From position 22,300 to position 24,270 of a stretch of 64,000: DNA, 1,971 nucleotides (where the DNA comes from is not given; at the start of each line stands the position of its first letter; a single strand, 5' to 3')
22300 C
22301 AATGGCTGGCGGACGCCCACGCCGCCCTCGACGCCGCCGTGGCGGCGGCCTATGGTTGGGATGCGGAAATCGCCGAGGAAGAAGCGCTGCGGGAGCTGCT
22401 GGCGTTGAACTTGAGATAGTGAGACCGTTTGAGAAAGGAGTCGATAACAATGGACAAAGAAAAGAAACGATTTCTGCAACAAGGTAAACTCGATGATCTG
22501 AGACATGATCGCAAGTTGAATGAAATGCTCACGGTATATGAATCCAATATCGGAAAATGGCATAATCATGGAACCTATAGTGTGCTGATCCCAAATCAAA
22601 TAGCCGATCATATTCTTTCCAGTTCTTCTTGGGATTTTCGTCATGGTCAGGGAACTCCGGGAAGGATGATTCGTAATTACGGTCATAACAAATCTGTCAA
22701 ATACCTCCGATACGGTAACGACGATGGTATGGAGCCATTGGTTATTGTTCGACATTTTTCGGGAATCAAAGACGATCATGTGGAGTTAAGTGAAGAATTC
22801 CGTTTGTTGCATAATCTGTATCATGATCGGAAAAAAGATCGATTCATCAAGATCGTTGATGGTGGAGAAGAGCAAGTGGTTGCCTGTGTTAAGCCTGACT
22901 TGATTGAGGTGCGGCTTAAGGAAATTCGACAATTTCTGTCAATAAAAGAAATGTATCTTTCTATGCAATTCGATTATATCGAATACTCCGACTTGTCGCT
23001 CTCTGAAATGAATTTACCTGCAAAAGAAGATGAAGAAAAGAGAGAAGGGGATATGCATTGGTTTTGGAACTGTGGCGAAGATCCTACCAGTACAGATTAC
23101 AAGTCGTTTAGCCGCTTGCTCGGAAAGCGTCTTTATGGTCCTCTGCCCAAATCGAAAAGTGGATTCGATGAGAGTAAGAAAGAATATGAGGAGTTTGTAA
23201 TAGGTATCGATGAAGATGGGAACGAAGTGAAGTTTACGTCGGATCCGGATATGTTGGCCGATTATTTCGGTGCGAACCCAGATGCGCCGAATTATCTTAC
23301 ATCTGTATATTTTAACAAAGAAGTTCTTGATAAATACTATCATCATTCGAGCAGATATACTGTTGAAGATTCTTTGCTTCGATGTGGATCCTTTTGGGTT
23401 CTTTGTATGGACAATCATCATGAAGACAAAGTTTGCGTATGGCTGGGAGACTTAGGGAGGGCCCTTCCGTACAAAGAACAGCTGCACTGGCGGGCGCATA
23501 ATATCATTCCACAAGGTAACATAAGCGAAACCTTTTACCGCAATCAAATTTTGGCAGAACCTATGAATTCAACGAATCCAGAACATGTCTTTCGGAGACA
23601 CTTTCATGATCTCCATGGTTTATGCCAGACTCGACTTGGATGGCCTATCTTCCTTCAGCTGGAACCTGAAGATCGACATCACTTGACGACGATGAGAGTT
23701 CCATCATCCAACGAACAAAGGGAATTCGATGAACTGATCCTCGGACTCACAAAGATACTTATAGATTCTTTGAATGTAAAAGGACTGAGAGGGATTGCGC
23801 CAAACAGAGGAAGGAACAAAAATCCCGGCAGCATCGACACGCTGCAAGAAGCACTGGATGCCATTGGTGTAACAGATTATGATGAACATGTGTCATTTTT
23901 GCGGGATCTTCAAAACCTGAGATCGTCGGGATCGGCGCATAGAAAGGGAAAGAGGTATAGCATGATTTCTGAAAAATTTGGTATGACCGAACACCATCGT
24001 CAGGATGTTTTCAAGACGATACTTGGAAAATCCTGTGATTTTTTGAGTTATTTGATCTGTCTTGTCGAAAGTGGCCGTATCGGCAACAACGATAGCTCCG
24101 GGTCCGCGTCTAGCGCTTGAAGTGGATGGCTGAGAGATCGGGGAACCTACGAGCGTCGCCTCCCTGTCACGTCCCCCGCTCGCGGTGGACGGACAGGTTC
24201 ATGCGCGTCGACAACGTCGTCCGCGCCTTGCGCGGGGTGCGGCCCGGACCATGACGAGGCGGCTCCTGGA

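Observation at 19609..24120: MmeI-family type IIL R-M enzyme followed by a strongly AT-rich 556-aa ORFan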

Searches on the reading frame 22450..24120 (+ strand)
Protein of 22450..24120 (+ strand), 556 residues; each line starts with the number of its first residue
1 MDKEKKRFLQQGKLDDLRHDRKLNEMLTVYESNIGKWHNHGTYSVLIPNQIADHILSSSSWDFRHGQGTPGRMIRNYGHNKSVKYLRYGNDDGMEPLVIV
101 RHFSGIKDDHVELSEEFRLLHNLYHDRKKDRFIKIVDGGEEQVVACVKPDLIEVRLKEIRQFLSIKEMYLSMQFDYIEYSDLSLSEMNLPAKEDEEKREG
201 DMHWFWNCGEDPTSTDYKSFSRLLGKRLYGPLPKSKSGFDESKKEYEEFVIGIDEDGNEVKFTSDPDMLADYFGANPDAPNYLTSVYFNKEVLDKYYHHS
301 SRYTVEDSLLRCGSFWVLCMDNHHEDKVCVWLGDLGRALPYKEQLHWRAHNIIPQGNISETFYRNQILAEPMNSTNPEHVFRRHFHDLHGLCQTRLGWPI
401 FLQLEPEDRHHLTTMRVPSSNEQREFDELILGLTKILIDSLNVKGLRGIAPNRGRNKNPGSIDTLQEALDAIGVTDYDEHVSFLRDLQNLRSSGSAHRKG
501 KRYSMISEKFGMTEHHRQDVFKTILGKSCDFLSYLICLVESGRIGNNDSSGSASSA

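Call 7: search_protein_families(library=pfam, proteins=[window:22450-24120:+], max_evalue=1)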
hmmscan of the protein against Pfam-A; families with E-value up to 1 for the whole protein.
window:22450-24120:+ (556 aa): 0 families

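Call 8: search_protein_families(library=padloc, proteins=[window:22450-24120:+], max_evalue=1)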
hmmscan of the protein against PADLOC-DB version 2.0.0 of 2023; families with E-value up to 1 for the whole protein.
window:22450-24120:+ (556 aa): 0 families

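Call 9: search_protein_families(library=ncbifam, proteins=[window:22450-24120:+], max_evalue=1)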
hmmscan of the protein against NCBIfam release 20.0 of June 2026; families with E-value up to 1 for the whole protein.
window:22450-24120:+ (556 aa): 0 families

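Call 10: find_homologous_proteins(query=window:22450-24120:+)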
Query window:22450-24120:+ (556 aa): 1552 proteins with E <= 0.001 among 8000 candidates; the best 120 are listed.
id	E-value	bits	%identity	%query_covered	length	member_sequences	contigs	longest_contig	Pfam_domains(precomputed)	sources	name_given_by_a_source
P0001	0.0e+0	1305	100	100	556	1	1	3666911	-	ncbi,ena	-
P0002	1.1e-295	1000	77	100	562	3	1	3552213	-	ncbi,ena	-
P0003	4.0e-287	971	77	100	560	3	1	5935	-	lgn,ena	-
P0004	6.3e-282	954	74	98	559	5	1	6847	-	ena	-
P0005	4.3e-189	648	54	98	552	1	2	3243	-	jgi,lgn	jgi:hypothetical protein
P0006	1.0e-188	646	55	98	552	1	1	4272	-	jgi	jgi:hypothetical protein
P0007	1.1e-188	646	54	98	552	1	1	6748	-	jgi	jgi:hypothetical protein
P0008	4.1e-188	644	54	98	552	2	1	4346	-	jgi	jgi:hypothetical protein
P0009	5.1e-187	641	52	99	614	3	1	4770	-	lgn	-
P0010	6.3e-187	641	53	98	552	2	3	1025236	-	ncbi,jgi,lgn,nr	ncbi:MAG: hypothetical protein H6936_11345 [Burkholderiales bacterium]|nr:hypothetical protein [Burk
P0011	1.3e-186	639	54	98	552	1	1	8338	-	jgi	jgi:hypothetical protein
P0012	3.6e-186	638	53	98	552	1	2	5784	-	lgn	-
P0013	1.3e-185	636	53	98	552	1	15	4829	-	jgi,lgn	-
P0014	1.0e-183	630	53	98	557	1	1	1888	-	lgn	-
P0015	1.0e-183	630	52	98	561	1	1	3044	-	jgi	jgi:hypothetical protein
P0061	4.2e-173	595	50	97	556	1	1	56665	-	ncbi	-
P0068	1.5e-172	593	49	99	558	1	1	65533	-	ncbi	-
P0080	9.1e-172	591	50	97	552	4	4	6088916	-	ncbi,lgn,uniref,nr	ncbi:uncharacterized protein sS8_1304 [Methylocaldum marinum]|uniref:ApeA N-terminal domain-containi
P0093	5.7e-171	588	49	98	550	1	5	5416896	-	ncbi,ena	-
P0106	3.8e-170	585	50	98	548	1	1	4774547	-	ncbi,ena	-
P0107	3.8e-170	585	48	99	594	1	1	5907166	-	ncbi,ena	-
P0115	9.7e-170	584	50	99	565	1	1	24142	-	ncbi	-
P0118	1.2e-169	584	49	97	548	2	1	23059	-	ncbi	-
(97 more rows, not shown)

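Call 11: search_protein_families(library=phrogs, proteins=[window:22450-24120:+], max_evalue=1)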
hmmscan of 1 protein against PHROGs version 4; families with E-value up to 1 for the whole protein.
window:22450-24120:+ (556 aa): 0 families

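Call 12: search_solved_structures(query=window:22450-24120:+, max_evalue=10)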
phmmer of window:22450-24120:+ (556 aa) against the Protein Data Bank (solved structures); distinct sequences matched with E-value up to 10: 9.
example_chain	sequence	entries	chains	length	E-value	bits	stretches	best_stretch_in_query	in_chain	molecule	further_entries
5in7_A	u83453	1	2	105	0.05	15.2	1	408-476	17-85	Neuronal migration protein doublecortin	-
5io9_A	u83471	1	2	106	0.052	15.1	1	408-476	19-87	Neuronal migration protein doublecortin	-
5ioi_A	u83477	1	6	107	0.052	15.1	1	408-476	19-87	Neuronal migration protein doublecortin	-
2bqq_A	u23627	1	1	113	0.06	14.9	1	408-476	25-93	NEURONAL MIGRATION PROTEIN DOUBLECORTIN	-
5ikc_M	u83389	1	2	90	0.065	14.8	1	408-471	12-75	Neuronal migration protein doublecortin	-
6rev_N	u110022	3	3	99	0.071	14.7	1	408-472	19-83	Neuronal migration protein doublecortin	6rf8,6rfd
2xrp_I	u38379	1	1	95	0.075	14.6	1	408-471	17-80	NEURONAL MIGRATION PROTEIN DOUBLECORTIN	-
1mjd_A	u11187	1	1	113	0.077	14.6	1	408-474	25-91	DOUBLECORTIN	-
4atu_I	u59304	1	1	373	0.49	11.9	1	408-475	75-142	NEURONAL MIGRATION PROTEIN DOUBLECORTIN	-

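Call 14: find_encoding_contigs(protein=P0001, flank=10000, max_places=3)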
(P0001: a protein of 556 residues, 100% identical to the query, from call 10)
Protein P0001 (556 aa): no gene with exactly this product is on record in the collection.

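Call 15: find_encoding_contigs(protein=P0002, flank=10000, max_places=3)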
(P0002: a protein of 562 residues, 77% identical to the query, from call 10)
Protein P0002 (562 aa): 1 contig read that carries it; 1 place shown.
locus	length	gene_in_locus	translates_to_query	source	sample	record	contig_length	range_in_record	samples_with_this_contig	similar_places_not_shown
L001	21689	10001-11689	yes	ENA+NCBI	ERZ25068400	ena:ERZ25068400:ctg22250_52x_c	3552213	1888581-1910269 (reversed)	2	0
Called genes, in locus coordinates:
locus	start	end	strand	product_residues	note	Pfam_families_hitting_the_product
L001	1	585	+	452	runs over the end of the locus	PF13657:Couple_hipA (weak), PF07804:HipA_C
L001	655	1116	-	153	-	-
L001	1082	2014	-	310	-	PF01656:CbiA, PF02374:ArsA_ATPase (faint), PF06564:CBP_BcsQ (weak), PF07015:VirC1 (faint), PF09140:MipZ (faint), PF10609:ParA (weak), PF13614:AAA_31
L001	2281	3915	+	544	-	PF00732:GMC_oxred_N, PF00890:FAD_binding_2 (faint), PF01266:DAO (faint), PF05834:Lycopene_cycl (faint), PF05199:GMC_oxred_C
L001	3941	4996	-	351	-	PF08240:ADH_N, PF00107:ADH_zinc_N, PF13602:ADH_zinc_N_2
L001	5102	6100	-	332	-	PF00586:AIRS, PF02769:AIRS_C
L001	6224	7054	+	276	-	PF00106:adh_short, PF13561:adh_short_C2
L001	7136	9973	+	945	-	PF20465:MmeI_hel, PF20473:MmeI_Mtase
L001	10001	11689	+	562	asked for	-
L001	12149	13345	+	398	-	-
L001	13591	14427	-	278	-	PF00296:Bac_luciferase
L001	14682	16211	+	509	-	-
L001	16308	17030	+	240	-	PF01138:RNase_PH, PF03725:RNase_PH_C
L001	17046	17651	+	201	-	PF01725:Ham1p_like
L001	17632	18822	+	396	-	PF04055:Radical_SAM, PF06969:HemN_C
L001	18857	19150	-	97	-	-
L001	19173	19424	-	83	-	-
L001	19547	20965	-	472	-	PF04348:LppC (weak), PF13458:Peripla_BP_6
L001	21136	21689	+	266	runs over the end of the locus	PF00590:TP_methylase, PF23016:RsmI_C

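Call 18: find_related_loci(query=A1, collection=genome_contigs, flank=10000)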
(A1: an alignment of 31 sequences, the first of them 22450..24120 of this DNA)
Query A1 (556 aa) in genome_contigs; peptide patterns used: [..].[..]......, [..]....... (x = any residue, [..] = any of these).
208 stretches matched a pattern; 160 encode a relative of the query (tblastn E <= 1e-3); the best 80 are kept; 80 distinct loci.
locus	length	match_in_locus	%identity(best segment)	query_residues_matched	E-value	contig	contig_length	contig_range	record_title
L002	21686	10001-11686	77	1-556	0e+0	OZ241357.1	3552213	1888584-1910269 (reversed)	MAG: Alphaproteobacteria bacterium isolate 88d555cd-2633-4b86-a1be-1e9adaae3909 genome assembly, chromosome: 1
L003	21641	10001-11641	53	1-544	0e+0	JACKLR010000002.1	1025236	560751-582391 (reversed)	MAG: Burkholderiales bacterium isolate HK-STAS-PROT-97 HK-STAS-PROT-97_2, whole genome shotgun sequence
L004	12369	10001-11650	53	1-547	0e+0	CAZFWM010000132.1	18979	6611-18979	MAG TPA_asm: uncultured Thermodesulfobacteriota bacterium isolate SRP077602_co7_231 genome assembly, contig: NODE_14376_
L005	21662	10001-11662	52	1-551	0e+0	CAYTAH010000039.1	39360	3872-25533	MAG TPA_asm: uncultured Phycisphaeraceae bacterium isolate binchicken_co235_23 genome assembly, contig: NODE_2413_length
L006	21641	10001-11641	52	6-549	0e+0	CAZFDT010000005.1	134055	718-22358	MAG TPA_asm: uncultured Phycisphaeraceae bacterium isolate binchicken_co350_112 genome assembly, contig: NODE_159_length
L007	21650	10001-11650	50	1-550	0e+0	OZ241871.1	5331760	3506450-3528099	MAG: Caldilineaceae bacterium isolate ea08df4b-e095-422e-90d1-681d82f9c982 genome assembly, chromosome: 1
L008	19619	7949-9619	51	1-554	0e+0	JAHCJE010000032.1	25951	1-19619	MAG: Phycisphaeraceae bacterium isolate TGS_PLA3 PLA3_32, whole genome shotgun sequence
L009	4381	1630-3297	52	1-555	0e+0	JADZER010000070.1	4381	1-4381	MAG: Phycisphaerales bacterium isolate SJ83 c_000001662706, whole genome shotgun sequence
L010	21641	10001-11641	50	1-544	5e-178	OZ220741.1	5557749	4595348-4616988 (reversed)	MAG: Candidatus Latescibacterota bacterium isolate a9e09e5c-d410-47d8-823c-ef7e39eb5a37 genome assembly, chromosome: 1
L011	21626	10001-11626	50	4-544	4e-177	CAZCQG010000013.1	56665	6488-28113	MAG TPA_asm: uncultured Campylobacterales bacterium isolate SRP304446_co1_130 genome assembly, contig: NODE_351_length_5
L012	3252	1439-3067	50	5-544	0e+0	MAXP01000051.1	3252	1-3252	MAG: Desulfobacterales bacterium C00003060 5datasets_contig_13003, whole genome shotgun sequence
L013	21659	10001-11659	49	1-550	6e-175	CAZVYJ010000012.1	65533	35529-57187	MAG TPA_asm: uncultured Planctomycetaceae bacterium isolate binchicken_co27_480 genome assembly, contig: NODE_702_length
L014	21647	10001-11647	49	2-547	6e-174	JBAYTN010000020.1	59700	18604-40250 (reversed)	MAG: Melioribacteraceae bacterium isolate SO_2016_LW3_1 scaffold00745_LW162_2016, whole genome shotgun sequence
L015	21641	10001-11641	50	1-544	4e-173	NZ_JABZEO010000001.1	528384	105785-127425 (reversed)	Allochromatium humboldtianum strain DSM 21881 assembly_contig_1, whole genome shotgun sequence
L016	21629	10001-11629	50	1-544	2e-173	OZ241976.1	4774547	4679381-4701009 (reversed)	MAG: uncultured Candidatus Binatia bacterium isolate 2be43a5b-f59f-4a3e-ac31-0248d4889e07 genome assembly, chromosome: 1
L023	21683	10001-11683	50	1-544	3e-170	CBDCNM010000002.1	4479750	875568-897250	MAG: Candidatus Latescibacterota bacterium isolate f150df7c-f474-47d5-8e53-e740a55afba2 genome assembly, contig: contig_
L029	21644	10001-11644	48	1-544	1e-166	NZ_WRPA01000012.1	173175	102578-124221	Shewanella insulae strain JBTF-M18 12, whole genome shotgun sequence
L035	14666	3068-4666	49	6-535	9e-165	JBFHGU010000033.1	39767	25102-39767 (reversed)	MAG: Pontiella sp. isolate Mix_sand07.2021.05.G.163 k141_167521_length_39767_cov_14.0000, whole genome shotgun sequence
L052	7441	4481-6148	46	1-552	3e-157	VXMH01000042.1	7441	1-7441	MAG: Caldilineaceae bacterium SB0661_bin_32 NODE_5650_length_7441_cov_48.023964, whole genome shotgun sequence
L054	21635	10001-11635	45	3-544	8e-156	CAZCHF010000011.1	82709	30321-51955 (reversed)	MAG TPA_asm: uncultured Candidatus Kuenenia sp. isolate binchicken_co319_190 genome assembly, contig: NODE_407_length_82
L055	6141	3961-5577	45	3-548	2e-156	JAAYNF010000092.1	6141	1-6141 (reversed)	MAG: Clostridiaceae bacterium isolate AS21ysBPME_118 131176_AS21, whole genome shotgun sequence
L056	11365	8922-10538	45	3-548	2e-155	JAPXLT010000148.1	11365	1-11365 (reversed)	MAG: Lentisphaeria bacterium isolate binned_ad_5.23 NODE_6069_length_11365_cov_2.341787, whole genome shotgun sequence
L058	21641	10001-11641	47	2-544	9e-155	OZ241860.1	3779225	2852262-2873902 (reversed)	MAG: Dehalococcoidia bacterium isolate 622caf9c-9a0b-40dd-93ad-3e8d7e620a5e genome assembly, chromosome: 1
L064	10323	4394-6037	44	1-544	2e-151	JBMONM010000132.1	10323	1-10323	MAG: Thermodesulfobacteriota bacterium isolate Betzabe_MAG076 MAG076_132, whole genome shotgun sequence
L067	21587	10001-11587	46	1-536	2e-148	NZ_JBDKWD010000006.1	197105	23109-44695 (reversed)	Psychrobacter sp. B38 NODE_6_length_197105_cov_313.775164, whole genome shotgun sequence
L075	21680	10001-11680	44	1-544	6e-140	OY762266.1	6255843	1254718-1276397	MAG: Candidatus Poribacteria bacterium isolate f15cbddf-0c87-47e8-aab1-4ca568006f86 genome assembly, chromosome: 1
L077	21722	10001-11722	43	1-553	4e-138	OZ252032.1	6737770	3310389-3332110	MAG: Candidatus Poribacteria bacterium isolate aa3f26ad-70d9-470a-add4-ad97223fdacd genome assembly, chromosome: 1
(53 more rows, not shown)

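Call 19: search_protein_families(library=pfam, alignment_id=A1, max_evalue=10)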
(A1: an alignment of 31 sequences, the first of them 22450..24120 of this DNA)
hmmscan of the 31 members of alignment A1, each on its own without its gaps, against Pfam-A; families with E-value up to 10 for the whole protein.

A. member 1, window:22450-24120:+ (556 aa): 0 families

B. families by the number of members that match (of 31 scanned): 14 families
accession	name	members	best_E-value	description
PF18608.7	XAF1_C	2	0.043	XIAP-associated factor 1 C-terminal domain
PF23079.1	HTH_NOL4_2nd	2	0.21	Nucleolar protein 4, helical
PF00766.25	ETF_alpha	1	0.024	Electron transfer flavoprotein FAD-binding domain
PF10976.13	DUF2790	1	0.024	Protein of unknown function (DUF2790)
PF24568.1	CC_PcsB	1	0.056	Peptidoglycan hydrolase PcsB, coiled-coil domain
PF14565.11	IL22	1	0.093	Interleukin 22 IL-10-related T-cell-derived-inducible factor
PF10903.13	DUF2691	1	0.13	Protein of unknown function (DUF2691)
PF23473.1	LysM3_LYK4_5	1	0.14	LYK4/5 LysM3 domain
PF12845.12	TBD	1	0.15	TBD domain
PF18609.8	SAM_Exu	1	0.15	Exuperantia SAM-like domain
PF03904.18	DUF334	1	0.19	Domain of unknown function (DUF334)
PF04471.18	Mrr_cat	1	0.21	Restriction endonuclease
PF21114.3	DDR1-2_DS-like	1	0.23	Discoidin domain-containing receptor 1/2, DS-like domain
PF12347.13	HJURP_C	1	0.55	Holliday junction regulator protein family C-terminal repeat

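Call 22: predict_structure(alignment_id=A1)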
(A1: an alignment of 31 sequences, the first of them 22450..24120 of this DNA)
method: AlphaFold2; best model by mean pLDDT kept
length: 556 residues; sequences in the alignment: 31
mean_pLDDT: 70.2   pTM: 0.46
mean pLDDT of the five models: 70.2, 64.3, 64.0, 52.8, 46.7
residues with pLDDT >= 90: 36; 70-90: 292; 50-70: 131; < 50: 97
segments of 3 or more residues with pLDDT < 50: 66-77, 79-93, 99-110, 240-255, 263-266, 357-373, 454-457, 547-556
pLDDT, mean of each block of 10 residues (from residue 1): 87 87 87 84 78 72 45 36 31 49 37 60 74 79 85 88 77 89 87 74 83 72 87 65 43 49 50 54 67 80 72 69 71 66 75 53 36 63 85 84 80 73 78 90 84 54 88 86 89 63 69 69 89 90 55 28
secondary structure, 60 per line:
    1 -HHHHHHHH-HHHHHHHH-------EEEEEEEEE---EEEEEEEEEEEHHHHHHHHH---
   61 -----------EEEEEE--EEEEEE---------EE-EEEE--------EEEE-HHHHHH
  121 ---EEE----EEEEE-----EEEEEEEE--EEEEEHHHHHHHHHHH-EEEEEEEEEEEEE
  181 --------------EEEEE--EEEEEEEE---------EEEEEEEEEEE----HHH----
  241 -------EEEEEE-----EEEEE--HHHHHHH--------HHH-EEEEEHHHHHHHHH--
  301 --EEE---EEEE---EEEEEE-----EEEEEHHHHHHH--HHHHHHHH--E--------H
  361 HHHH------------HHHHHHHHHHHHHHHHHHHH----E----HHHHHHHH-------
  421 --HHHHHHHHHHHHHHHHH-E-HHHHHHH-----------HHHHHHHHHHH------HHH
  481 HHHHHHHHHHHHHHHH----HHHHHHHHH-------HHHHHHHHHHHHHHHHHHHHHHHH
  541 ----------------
elements in order: H2-9 H11-18 E26-34 E38-48 H49-57 E72-77 E80-85 E98-101 E110-113 H115-120 E124-126 E131-135 E141-148 E151-155 H156-166 E168-180 E195-199 E202-209 E219-229 E248-253 E259-263 H266-272 E285-289 H290-298 E303-305 E309-312 E316-321 E327-331 H332-338 H341-348 H360-364 H377-396 H406-413 H423-439 H443-449 H461-471 H478-496 H501-509 H517-540

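Call 27: search_protein_families(library=pfam, proteins=[L052:6256-6666:+, L012:195-1424:+, L023:6880-9978:+, L056:4968-6566:+, L054:11661-15074:+, L052:6700-7269:+, L055:1646-2494:+, L075:7978-9441:+, L077:9320-9823:+, L005:9462-9863:+], max_evalue=0.001)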
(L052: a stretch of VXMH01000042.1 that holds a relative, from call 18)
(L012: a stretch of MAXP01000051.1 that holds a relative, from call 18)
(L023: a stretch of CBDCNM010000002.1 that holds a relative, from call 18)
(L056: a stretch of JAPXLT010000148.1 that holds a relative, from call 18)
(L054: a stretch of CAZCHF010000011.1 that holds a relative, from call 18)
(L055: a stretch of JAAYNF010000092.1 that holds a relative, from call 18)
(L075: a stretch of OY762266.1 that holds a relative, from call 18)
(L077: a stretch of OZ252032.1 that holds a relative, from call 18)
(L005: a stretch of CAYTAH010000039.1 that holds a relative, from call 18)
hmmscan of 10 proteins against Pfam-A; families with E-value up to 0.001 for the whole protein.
L052:6256-6666:+ (136 aa): 1 family
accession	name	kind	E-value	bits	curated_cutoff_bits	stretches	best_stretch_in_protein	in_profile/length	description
PF01850.27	PIN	-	9.2e-10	39.6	23.6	1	3-128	2-115/120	PIN domain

L012:195-1424:+ (409 aa): 1 family
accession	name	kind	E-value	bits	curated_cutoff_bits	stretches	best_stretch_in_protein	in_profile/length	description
PF01420.25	Methylase_S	-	3.4e-32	112.4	22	2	217-363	1-138/168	Type I restriction modification DNA specificity domain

L023:6880-9978:+ (1032 aa): 5 families
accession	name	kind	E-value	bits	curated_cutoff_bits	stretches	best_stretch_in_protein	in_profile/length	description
PF18135.7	Type_ISP_C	-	1.9e-100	336.8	25.9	1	658-1007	2-341/342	Type ISP C-terminal specificity domain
PF22240.1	ISP_coupler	-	4.1e-19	69.7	27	1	162-282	4-123/126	Type ISP restriction-modification enzyme, coupler domain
PF02384.22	N6_Mtase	-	1.3e-13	51.4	20.4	1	287-477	3-157/311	N-6 DNA Methylase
PF07669.17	Eco57I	-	1.8e-06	28.6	25.3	1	435-546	68-166/171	Eco57I restriction-modification methylase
PF20473.4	MmeI_Mtase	-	2e-05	24.3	27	0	343-526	21-208/259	MmeI, DNA-methyltransferase domain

L056:4968-6566:+ (532 aa): 4 families
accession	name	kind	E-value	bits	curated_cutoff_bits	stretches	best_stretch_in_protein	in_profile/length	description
PF02384.22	N6_Mtase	-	4.9e-104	348.4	20.4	1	176-495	2-310/311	N-6 DNA Methylase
PF12161.14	HsdM_N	-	9.3e-26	91.5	24.5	1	10-163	2-135/135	HsdM N-terminal domain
PF01170.24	UPF0020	-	1.1e-07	32.1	22.3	1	213-333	21-150/197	RMKL-like, methyltransferase domain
PF07669.17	Eco57I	-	2.9e-05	24.7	25.3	1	290-393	69-164/171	Eco57I restriction-modification methylase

L054:11661-15074:+ (1137 aa): 5 families
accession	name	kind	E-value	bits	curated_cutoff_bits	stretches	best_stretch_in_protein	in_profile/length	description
PF18766.7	SWI2_SNF2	-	2.8e-65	220.5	26.7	1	348-554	9-213/221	SWI2/SNF2 ATPase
PF04313.20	HSDR_N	-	1e-34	120.6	25.1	1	8-226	3-195/198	Type I restriction enzyme R protein N terminus (HSDR_N)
PF11867.13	T1RH-like_C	-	7.5e-21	75.3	26.8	1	801-1095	3-297/329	Type I restriction enzyme HindI endonuclease subunit-like, C-terminal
PF22679.2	T1R_D3-like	-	1.4e-19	71.5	27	1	712-780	87-157/158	Type I restriction enzyme subunit R domain 3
PF04851.21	ResIII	-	8.6e-19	68.5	22.5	1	358-496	24-162/164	Type III restriction enzyme, res subunit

L052:6700-7269:+ (189 aa): 1 family
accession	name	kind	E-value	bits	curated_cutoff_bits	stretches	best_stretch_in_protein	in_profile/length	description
PF05685.18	Uma2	-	3.7e-36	124.6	27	1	23-186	5-172/172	Putative restriction endonuclease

L055:1646-2494:+ (282 aa): 1 family
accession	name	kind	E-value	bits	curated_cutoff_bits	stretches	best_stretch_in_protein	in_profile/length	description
PF02498.22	Bro-N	-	2e-11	44.8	25.6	1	18-113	3-93/96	BRO family, N-terminal domain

L075:7978-9441:+ (487 aa): 2 families
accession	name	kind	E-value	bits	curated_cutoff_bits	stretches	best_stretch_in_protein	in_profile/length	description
PF13175.12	AAA_15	-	8.1e-25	88.6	32.1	1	24-402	5-373/374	AAA ATPase domain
PF13304.12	AAA_21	-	2.5e-10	41.3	27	1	284-403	220-303/304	AAA domain, putative AbiEii toxin, Type IV TA system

L077:9320-9823:+ (167 aa): 0 families

L005:9462-9863:+ (133 aa): 0 families
